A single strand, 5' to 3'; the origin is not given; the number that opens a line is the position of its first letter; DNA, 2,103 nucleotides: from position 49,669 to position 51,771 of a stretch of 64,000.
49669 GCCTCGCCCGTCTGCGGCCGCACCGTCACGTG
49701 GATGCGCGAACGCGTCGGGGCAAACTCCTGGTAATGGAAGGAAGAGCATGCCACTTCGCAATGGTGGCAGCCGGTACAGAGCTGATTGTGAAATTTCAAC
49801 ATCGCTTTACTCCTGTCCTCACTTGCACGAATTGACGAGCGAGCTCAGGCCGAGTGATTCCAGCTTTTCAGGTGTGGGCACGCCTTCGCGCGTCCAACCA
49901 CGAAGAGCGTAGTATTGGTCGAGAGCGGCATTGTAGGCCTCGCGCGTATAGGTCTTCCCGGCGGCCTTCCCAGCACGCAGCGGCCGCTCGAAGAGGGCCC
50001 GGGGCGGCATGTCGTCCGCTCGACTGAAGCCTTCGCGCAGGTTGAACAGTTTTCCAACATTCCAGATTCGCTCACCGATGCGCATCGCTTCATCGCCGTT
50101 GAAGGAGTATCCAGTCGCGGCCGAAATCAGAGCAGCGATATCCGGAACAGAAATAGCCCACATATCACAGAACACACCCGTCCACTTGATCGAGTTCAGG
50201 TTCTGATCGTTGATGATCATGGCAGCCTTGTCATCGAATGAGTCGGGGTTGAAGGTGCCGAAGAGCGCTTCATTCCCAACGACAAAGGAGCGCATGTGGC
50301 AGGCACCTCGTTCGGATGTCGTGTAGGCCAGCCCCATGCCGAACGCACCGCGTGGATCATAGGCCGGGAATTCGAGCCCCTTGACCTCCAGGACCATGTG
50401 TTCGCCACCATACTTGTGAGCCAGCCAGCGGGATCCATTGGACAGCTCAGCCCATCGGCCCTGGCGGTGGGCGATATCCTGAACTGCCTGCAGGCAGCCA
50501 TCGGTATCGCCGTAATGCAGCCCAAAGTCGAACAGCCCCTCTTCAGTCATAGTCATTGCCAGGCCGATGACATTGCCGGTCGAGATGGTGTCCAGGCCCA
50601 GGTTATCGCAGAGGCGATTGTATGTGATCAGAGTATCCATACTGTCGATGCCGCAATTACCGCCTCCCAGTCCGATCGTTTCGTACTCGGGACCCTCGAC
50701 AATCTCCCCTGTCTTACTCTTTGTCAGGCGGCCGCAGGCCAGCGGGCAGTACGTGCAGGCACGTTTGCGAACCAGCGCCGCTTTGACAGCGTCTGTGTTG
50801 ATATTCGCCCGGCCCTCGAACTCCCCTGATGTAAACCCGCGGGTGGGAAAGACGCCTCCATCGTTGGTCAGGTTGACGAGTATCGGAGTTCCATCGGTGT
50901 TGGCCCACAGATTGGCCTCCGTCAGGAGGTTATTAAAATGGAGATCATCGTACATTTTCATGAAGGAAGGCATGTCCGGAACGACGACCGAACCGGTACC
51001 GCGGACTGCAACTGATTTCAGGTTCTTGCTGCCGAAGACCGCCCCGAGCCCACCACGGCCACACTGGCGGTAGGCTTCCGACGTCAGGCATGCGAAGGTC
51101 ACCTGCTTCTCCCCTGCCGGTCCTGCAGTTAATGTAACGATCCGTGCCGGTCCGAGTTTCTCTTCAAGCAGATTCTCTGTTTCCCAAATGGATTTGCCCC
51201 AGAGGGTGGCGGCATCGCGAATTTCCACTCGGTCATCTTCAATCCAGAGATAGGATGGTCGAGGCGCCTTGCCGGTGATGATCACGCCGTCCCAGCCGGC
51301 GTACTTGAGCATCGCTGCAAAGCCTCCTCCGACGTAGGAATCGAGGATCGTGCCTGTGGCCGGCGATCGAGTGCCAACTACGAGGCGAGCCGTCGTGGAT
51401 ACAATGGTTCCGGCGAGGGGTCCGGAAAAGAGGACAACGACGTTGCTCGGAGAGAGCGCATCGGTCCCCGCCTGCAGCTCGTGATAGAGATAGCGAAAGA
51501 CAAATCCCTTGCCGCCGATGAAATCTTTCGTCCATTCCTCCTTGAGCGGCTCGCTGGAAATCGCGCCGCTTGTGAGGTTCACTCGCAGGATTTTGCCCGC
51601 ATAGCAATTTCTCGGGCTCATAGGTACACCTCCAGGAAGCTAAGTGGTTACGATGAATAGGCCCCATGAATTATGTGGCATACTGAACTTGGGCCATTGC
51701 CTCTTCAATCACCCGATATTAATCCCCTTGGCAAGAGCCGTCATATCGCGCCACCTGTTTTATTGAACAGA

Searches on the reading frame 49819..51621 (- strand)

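Call 10: search_protein_families(library=pfam, proteins=[window:49819-51621:-], max_evalue=0.01)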
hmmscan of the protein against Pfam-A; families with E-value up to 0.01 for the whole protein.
window:49819-51621:- (600 aa): 2 families
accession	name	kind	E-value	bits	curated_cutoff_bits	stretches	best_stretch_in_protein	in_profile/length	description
PF01314.23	AFOR_C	-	1.9e-112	376.7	27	1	239-592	19-385/385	Aldehyde ferredoxin oxidoreductase, domains 2 & 3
PF02730.20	AFOR_N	-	1e-73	247.8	29.8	1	9-209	1-199/199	Aldehyde ferredoxin oxidoreductase, N-terminal domain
